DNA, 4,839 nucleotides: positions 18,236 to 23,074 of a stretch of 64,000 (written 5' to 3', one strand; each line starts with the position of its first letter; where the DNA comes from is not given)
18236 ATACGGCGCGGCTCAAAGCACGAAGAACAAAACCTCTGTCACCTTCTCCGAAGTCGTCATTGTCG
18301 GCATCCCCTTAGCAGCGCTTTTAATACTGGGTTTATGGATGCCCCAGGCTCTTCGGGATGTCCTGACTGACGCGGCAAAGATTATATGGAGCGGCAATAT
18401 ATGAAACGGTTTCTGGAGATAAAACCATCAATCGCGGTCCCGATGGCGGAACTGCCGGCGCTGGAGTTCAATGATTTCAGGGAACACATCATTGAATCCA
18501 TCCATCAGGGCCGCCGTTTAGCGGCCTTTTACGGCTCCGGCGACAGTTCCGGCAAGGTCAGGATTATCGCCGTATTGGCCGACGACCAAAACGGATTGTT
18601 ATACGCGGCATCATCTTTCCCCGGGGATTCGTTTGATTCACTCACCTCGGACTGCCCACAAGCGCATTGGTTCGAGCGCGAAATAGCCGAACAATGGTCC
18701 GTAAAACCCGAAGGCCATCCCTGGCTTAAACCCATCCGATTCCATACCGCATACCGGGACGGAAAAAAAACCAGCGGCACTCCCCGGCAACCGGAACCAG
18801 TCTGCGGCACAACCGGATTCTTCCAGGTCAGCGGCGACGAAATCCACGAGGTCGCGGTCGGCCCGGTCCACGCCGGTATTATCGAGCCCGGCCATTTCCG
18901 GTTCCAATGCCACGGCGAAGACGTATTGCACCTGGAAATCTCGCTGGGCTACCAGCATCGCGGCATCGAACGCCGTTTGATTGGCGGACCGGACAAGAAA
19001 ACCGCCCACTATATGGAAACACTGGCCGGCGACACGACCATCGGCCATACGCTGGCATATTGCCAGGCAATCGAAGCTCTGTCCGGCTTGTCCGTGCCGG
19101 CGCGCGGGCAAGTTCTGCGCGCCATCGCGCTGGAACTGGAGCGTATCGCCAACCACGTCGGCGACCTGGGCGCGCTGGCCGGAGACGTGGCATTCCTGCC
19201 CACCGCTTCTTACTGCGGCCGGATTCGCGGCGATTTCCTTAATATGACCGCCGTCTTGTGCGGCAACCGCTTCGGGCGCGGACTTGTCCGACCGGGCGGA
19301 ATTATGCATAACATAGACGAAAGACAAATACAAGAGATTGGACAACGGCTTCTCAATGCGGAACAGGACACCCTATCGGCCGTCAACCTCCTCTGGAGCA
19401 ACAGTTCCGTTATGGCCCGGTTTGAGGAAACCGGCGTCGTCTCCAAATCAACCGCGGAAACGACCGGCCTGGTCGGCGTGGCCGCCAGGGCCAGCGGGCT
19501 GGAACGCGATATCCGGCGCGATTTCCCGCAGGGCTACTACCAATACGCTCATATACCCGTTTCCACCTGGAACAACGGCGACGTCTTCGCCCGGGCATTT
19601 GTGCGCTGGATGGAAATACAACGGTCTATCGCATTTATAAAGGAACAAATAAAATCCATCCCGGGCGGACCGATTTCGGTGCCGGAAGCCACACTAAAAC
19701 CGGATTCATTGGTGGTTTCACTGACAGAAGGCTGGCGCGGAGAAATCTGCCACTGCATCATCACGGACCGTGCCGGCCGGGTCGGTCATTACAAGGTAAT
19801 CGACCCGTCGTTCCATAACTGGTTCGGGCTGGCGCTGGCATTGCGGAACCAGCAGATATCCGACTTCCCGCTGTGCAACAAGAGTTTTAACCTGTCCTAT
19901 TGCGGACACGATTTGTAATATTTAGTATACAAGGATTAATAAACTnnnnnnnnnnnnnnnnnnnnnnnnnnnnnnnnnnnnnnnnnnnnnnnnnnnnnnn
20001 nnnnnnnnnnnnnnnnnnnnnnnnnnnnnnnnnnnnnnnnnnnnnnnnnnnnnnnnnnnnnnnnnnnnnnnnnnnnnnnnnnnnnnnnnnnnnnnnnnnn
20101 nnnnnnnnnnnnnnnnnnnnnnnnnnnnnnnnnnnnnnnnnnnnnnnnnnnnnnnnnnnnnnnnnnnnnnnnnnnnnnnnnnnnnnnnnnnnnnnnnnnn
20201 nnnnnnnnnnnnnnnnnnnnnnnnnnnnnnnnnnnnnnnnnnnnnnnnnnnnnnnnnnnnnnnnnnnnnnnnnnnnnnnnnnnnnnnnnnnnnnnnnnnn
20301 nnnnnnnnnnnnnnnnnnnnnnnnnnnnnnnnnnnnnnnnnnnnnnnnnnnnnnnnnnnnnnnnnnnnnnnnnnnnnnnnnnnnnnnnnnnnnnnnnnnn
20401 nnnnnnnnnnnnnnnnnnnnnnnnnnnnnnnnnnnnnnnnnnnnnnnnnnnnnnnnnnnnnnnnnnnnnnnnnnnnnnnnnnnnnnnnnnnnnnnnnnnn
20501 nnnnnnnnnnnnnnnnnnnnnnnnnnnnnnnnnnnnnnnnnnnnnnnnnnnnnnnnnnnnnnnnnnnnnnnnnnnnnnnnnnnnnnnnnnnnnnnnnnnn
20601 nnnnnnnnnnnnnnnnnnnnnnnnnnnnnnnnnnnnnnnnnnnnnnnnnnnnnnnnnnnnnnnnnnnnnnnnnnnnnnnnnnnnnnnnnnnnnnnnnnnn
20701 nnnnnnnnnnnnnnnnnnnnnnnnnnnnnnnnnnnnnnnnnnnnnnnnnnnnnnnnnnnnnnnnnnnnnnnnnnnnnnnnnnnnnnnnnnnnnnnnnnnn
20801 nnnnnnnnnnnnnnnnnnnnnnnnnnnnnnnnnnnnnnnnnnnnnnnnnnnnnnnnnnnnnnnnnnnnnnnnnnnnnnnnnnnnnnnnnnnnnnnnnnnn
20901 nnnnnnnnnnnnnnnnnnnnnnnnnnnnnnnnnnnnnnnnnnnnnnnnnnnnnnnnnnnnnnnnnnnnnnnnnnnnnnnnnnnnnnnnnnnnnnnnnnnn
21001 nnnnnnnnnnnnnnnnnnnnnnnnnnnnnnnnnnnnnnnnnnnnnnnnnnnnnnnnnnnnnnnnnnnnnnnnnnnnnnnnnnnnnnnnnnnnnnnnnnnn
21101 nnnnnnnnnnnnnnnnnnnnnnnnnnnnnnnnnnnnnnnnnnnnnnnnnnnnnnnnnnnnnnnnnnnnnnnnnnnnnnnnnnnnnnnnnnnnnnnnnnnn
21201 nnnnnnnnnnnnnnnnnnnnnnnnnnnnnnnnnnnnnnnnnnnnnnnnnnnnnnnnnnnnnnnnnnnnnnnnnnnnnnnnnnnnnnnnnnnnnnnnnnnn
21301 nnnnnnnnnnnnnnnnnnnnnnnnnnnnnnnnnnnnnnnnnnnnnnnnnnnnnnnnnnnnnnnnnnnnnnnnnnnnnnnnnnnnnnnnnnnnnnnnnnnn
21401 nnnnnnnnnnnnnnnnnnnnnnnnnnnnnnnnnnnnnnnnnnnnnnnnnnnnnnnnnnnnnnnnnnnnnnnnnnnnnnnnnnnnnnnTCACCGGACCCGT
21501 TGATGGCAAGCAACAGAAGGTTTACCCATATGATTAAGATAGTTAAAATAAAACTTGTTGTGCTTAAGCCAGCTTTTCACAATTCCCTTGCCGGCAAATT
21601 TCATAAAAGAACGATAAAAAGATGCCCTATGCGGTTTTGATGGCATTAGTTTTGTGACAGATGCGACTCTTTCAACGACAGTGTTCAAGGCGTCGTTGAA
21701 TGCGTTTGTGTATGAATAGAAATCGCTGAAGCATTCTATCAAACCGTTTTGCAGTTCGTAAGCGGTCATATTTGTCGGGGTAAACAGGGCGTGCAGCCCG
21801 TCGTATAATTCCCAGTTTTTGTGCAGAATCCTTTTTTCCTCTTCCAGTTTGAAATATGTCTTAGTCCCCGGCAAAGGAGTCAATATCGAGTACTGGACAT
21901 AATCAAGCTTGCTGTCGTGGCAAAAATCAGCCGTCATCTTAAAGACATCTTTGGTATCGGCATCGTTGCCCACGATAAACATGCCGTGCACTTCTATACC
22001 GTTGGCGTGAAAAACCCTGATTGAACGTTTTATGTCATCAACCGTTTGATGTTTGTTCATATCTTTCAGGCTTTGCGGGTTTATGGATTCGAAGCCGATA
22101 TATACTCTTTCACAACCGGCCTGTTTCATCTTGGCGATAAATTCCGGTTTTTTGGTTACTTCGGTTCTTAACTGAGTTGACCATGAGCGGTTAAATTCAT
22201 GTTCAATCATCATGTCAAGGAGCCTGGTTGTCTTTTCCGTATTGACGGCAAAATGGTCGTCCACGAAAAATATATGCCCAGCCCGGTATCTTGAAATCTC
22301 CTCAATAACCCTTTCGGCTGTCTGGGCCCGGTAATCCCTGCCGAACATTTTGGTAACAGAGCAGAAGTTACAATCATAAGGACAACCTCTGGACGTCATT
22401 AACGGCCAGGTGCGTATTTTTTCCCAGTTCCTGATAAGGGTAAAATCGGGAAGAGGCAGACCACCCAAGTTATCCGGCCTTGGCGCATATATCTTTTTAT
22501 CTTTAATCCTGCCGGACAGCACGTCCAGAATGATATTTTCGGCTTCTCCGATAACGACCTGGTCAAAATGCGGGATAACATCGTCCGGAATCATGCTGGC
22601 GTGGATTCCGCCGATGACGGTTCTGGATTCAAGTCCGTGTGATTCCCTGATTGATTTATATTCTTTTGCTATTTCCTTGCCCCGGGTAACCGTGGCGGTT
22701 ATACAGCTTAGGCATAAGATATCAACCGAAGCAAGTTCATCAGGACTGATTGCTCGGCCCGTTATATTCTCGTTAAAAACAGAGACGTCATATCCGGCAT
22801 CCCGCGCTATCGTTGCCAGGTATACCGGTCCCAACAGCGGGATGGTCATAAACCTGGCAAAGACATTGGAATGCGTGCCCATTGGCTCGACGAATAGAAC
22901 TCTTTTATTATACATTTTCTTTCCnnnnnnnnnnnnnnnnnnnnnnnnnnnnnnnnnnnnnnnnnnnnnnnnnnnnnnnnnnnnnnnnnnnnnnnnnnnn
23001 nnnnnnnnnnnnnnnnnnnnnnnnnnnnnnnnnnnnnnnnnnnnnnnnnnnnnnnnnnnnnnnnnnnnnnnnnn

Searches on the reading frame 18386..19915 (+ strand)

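Call 66: search_protein_families(library=pfam, proteins=[window:18386-19915:+], max_evalue=0.00001)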
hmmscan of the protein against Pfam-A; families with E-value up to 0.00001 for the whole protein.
window:18386-19915:+ (510 aa): 1 family
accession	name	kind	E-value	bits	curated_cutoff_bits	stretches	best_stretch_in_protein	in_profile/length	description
PF00346.24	Complex1_49kDa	-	7.2e-36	124.1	24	1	269-436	3-170/271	Respiratory-chain NADH dehydrogenase, 49 Kd subunit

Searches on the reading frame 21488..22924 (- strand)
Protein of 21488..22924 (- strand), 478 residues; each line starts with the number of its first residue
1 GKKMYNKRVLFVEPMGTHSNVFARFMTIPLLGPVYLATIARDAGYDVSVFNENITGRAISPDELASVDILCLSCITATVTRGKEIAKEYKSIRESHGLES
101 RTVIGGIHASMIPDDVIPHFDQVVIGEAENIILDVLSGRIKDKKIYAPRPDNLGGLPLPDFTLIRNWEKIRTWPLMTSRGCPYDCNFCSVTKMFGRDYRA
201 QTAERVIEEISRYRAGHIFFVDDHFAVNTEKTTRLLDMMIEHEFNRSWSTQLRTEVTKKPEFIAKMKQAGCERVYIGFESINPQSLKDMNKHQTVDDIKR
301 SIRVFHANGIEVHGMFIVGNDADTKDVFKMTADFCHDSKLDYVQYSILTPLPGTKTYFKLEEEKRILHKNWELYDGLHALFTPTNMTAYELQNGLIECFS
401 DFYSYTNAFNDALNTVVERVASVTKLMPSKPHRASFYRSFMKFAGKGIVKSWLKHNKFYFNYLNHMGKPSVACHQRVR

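Call 66: search_protein_families(library=pfam, proteins=[window:21488-22924:-], max_evalue=0.00001)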
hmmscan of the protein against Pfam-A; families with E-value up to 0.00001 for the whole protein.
window:21488-22924:- (478 aa): 2 families
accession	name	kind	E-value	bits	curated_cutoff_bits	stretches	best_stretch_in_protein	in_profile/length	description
PF04055.27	Radical_SAM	-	1.4e-22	81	29.5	1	177-334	3-165/166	Radical SAM superfamily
PF02310.24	B12-binding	-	4.8e-11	43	32.1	1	31-133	15-118/121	B12 binding domain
